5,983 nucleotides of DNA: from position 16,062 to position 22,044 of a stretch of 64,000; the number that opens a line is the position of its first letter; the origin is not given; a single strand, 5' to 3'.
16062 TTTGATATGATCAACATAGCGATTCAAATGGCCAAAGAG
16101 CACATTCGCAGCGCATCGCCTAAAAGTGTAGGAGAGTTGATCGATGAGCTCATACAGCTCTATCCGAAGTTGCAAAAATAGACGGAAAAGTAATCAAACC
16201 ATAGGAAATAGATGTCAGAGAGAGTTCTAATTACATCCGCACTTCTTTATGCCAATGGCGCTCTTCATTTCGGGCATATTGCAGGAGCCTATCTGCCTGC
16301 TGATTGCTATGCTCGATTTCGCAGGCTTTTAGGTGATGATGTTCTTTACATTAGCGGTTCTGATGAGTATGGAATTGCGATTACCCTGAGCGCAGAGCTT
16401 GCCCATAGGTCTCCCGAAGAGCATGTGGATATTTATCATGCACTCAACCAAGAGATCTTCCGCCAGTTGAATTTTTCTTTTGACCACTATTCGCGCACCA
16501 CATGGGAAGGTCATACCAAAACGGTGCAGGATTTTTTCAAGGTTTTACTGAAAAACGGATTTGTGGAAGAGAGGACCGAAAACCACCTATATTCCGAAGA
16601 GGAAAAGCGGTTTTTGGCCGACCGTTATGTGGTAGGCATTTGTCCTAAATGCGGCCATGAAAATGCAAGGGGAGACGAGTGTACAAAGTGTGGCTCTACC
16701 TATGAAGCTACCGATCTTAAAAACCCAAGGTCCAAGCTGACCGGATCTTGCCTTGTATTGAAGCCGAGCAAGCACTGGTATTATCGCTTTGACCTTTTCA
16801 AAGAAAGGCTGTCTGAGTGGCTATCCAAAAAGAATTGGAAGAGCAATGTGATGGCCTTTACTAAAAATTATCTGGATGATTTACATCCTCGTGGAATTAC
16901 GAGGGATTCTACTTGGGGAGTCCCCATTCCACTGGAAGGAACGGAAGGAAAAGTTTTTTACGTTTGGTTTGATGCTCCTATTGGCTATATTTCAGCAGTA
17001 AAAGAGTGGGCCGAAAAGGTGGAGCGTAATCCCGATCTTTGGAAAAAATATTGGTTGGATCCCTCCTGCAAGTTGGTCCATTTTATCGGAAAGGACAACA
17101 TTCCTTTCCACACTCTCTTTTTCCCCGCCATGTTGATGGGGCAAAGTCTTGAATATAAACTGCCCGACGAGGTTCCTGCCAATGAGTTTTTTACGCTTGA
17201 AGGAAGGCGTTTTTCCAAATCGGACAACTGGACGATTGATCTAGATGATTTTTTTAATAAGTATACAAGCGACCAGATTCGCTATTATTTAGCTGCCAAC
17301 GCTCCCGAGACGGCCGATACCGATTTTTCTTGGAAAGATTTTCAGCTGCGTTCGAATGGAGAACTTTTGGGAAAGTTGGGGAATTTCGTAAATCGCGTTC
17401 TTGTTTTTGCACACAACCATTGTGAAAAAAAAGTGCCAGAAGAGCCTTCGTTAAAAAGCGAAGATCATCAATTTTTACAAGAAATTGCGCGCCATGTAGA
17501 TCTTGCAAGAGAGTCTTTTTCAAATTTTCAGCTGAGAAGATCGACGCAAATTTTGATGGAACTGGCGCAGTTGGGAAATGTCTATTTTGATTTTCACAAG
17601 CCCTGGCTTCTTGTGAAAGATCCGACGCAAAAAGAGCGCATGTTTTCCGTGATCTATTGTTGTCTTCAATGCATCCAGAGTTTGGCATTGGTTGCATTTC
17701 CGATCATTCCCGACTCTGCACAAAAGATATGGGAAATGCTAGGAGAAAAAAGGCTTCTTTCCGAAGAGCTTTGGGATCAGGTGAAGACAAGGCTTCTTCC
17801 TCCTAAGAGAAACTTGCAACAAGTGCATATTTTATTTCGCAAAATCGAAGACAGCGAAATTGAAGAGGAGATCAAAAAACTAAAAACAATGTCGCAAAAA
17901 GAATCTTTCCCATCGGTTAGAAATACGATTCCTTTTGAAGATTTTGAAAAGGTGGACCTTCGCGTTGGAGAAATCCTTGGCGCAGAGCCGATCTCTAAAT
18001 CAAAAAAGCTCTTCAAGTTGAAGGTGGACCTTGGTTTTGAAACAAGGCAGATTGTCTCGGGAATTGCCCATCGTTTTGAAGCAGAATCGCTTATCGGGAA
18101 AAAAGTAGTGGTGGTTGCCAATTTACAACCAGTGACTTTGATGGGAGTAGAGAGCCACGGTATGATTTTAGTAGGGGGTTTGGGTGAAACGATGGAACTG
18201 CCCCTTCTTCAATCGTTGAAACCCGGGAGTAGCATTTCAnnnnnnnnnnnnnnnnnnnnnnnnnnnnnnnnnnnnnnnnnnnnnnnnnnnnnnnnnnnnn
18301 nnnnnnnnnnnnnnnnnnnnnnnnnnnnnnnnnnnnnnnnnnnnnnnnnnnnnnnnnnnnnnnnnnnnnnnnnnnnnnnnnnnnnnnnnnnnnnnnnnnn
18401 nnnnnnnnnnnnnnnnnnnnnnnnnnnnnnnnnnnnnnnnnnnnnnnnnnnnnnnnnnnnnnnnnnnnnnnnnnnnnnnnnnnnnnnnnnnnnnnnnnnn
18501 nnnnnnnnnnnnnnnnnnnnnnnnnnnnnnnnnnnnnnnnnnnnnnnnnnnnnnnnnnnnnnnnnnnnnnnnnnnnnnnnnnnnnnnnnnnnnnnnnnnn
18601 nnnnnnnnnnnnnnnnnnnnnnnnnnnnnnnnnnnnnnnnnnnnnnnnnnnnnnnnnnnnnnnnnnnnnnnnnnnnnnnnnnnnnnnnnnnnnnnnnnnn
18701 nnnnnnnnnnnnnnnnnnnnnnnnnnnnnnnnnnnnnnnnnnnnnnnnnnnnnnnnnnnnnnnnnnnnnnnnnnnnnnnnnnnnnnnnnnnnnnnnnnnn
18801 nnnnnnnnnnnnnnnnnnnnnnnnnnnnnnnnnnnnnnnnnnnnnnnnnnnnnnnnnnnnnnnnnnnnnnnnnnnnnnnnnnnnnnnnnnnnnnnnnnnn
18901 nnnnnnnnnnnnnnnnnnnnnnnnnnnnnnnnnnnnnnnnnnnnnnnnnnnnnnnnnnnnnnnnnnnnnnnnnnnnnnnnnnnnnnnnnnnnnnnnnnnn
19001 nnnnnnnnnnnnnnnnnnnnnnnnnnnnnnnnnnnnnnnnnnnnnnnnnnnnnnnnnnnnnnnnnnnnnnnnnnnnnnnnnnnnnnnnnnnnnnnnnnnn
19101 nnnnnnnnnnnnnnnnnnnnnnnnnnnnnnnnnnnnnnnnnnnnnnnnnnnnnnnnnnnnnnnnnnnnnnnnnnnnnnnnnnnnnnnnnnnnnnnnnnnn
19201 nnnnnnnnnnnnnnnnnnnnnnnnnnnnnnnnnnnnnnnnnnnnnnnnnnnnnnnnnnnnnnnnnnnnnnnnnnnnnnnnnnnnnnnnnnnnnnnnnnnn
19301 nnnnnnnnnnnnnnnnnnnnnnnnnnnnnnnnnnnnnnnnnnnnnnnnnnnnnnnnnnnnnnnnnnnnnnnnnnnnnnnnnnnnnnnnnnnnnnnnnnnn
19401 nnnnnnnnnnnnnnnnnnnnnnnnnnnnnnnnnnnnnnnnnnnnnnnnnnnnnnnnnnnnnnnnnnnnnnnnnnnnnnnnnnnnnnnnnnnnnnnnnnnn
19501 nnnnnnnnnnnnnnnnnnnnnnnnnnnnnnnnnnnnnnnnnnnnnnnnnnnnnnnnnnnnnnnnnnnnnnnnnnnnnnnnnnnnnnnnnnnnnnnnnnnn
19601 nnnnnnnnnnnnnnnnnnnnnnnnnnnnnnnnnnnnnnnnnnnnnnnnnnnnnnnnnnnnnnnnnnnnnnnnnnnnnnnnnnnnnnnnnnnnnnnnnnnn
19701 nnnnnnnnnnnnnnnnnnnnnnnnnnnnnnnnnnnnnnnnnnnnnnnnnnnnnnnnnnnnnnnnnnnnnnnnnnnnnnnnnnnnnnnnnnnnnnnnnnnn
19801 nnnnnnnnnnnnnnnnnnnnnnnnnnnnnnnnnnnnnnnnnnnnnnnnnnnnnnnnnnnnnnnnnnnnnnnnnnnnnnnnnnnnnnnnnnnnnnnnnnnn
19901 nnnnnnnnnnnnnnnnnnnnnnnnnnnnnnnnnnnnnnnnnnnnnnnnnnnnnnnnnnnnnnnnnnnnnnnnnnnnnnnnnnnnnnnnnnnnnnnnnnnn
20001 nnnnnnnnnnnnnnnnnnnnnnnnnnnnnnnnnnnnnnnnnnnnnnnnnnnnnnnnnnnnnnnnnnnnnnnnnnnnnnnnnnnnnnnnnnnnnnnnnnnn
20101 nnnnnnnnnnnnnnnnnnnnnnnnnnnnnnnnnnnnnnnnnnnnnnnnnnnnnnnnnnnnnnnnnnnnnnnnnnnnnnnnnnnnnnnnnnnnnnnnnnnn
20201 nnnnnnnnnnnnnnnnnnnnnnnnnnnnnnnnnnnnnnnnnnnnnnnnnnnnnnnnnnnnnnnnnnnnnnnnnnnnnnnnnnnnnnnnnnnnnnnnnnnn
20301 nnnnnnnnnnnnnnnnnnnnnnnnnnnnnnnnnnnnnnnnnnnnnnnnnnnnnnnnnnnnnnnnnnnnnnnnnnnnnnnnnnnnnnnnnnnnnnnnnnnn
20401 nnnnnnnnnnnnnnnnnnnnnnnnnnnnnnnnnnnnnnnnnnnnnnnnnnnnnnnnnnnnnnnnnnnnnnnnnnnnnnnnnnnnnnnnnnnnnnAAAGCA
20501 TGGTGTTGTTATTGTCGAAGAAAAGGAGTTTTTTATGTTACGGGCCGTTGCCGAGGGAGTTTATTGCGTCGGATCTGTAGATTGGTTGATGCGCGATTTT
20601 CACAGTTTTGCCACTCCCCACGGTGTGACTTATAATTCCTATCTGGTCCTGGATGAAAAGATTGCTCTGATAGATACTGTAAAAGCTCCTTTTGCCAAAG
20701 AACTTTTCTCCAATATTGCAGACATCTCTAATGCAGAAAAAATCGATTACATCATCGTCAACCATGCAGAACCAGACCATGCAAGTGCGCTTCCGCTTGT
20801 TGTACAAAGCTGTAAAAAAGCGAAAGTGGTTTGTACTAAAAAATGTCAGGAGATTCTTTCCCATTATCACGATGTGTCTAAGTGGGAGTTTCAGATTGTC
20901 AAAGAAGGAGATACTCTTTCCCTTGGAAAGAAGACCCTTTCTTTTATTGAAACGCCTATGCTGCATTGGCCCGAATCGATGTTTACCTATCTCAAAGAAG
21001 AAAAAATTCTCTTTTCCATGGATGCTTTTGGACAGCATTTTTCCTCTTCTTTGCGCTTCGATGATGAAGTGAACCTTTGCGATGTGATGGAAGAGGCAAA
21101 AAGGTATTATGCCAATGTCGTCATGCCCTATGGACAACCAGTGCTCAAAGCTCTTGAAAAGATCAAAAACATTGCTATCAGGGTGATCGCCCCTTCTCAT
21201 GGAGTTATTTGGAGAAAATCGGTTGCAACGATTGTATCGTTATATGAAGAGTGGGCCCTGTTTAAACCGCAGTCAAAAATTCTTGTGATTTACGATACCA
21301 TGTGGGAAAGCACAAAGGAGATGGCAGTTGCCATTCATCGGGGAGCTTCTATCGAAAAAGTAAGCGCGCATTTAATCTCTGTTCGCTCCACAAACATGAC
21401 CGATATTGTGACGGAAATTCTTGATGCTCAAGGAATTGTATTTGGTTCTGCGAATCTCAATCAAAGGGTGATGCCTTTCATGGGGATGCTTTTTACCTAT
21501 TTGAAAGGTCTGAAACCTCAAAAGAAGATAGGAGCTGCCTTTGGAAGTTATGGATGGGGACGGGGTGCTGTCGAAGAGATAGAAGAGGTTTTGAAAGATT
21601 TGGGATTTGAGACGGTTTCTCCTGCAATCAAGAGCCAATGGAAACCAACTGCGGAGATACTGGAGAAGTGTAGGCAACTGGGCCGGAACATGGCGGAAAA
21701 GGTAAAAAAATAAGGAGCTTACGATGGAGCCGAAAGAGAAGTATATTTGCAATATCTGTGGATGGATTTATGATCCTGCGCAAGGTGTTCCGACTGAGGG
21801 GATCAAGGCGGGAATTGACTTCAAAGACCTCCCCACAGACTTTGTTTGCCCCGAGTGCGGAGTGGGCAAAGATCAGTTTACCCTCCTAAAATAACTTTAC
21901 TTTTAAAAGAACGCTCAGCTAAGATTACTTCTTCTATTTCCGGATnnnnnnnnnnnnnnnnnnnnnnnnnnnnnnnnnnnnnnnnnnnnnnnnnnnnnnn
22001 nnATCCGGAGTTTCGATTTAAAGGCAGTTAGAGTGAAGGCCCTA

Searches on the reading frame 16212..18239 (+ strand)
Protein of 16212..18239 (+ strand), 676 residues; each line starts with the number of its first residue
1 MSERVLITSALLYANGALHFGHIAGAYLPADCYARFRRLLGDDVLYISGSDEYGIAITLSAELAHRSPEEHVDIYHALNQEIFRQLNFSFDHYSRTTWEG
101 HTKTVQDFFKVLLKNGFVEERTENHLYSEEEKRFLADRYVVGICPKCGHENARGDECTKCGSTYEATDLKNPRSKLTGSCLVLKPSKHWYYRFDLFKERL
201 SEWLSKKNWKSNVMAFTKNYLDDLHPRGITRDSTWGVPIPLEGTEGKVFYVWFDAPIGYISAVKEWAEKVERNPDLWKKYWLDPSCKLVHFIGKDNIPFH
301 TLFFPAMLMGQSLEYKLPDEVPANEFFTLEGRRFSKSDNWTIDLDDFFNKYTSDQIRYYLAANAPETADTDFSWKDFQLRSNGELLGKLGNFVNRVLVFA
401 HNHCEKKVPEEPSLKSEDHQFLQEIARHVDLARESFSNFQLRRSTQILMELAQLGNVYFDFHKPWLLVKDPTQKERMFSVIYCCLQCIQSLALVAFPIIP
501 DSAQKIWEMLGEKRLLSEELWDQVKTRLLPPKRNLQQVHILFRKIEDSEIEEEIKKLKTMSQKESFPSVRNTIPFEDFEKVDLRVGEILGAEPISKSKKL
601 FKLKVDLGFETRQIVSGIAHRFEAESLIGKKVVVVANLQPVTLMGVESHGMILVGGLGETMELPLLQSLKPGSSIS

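Call 79: list_cluster_members(proteins=[P0001, window:16212-18239:+, window:27826-29268:-])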
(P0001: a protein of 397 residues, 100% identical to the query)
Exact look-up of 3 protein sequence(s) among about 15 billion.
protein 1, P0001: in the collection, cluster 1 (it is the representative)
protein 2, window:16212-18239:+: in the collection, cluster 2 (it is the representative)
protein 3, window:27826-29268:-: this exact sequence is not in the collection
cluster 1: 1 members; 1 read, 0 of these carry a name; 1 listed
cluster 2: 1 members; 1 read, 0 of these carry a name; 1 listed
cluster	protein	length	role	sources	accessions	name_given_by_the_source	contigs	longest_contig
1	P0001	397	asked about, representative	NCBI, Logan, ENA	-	-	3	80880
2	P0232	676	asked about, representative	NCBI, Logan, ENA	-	-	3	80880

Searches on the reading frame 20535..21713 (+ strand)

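Call 12: search_protein_families(library=pfam, proteins=[window:20535-21713:+], max_evalue=0.01)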
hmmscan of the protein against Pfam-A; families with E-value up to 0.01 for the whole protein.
window:20535-21713:+ (392 aa): 4 families
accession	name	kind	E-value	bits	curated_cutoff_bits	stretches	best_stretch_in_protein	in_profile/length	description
PF19583.5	ODP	-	3.5e-30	105.8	27.2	1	32-223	2-194/194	ODP family beta lactamase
PF00258.30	Flavodoxin_1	-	7.7e-16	59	25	1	251-381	1-141/143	Flavodoxin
PF00753.33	Lactamase_B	-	3.5e-09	37.3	22.7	1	33-221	6-195/196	Metallo-beta-lactamase superfamily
PF12706.13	Lactamase_B_2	-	2.8e-06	27.5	27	1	45-146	4-114/200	Beta-lactamase superfamily domain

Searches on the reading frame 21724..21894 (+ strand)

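Call 12: search_protein_families(library=pfam, proteins=[window:21724-21894:+], max_evalue=0.01)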
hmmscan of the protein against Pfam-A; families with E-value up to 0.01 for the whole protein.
window:21724-21894:+ (56 aa): 3 families
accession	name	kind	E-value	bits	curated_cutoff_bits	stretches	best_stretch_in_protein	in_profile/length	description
PF00301.25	Rubredoxin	-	1.5e-21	76.6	23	1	6-52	1-47/47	Rubredoxin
PF21349.2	RUBY_RBDX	-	8.2e-05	22.4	26.5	1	41-52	18-29/30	Rubrerythrin, rubredoxin-like domain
PF13248.11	Zn_ribbon_3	-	0.0041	17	27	0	6-15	2-11/26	zinc-ribbon domain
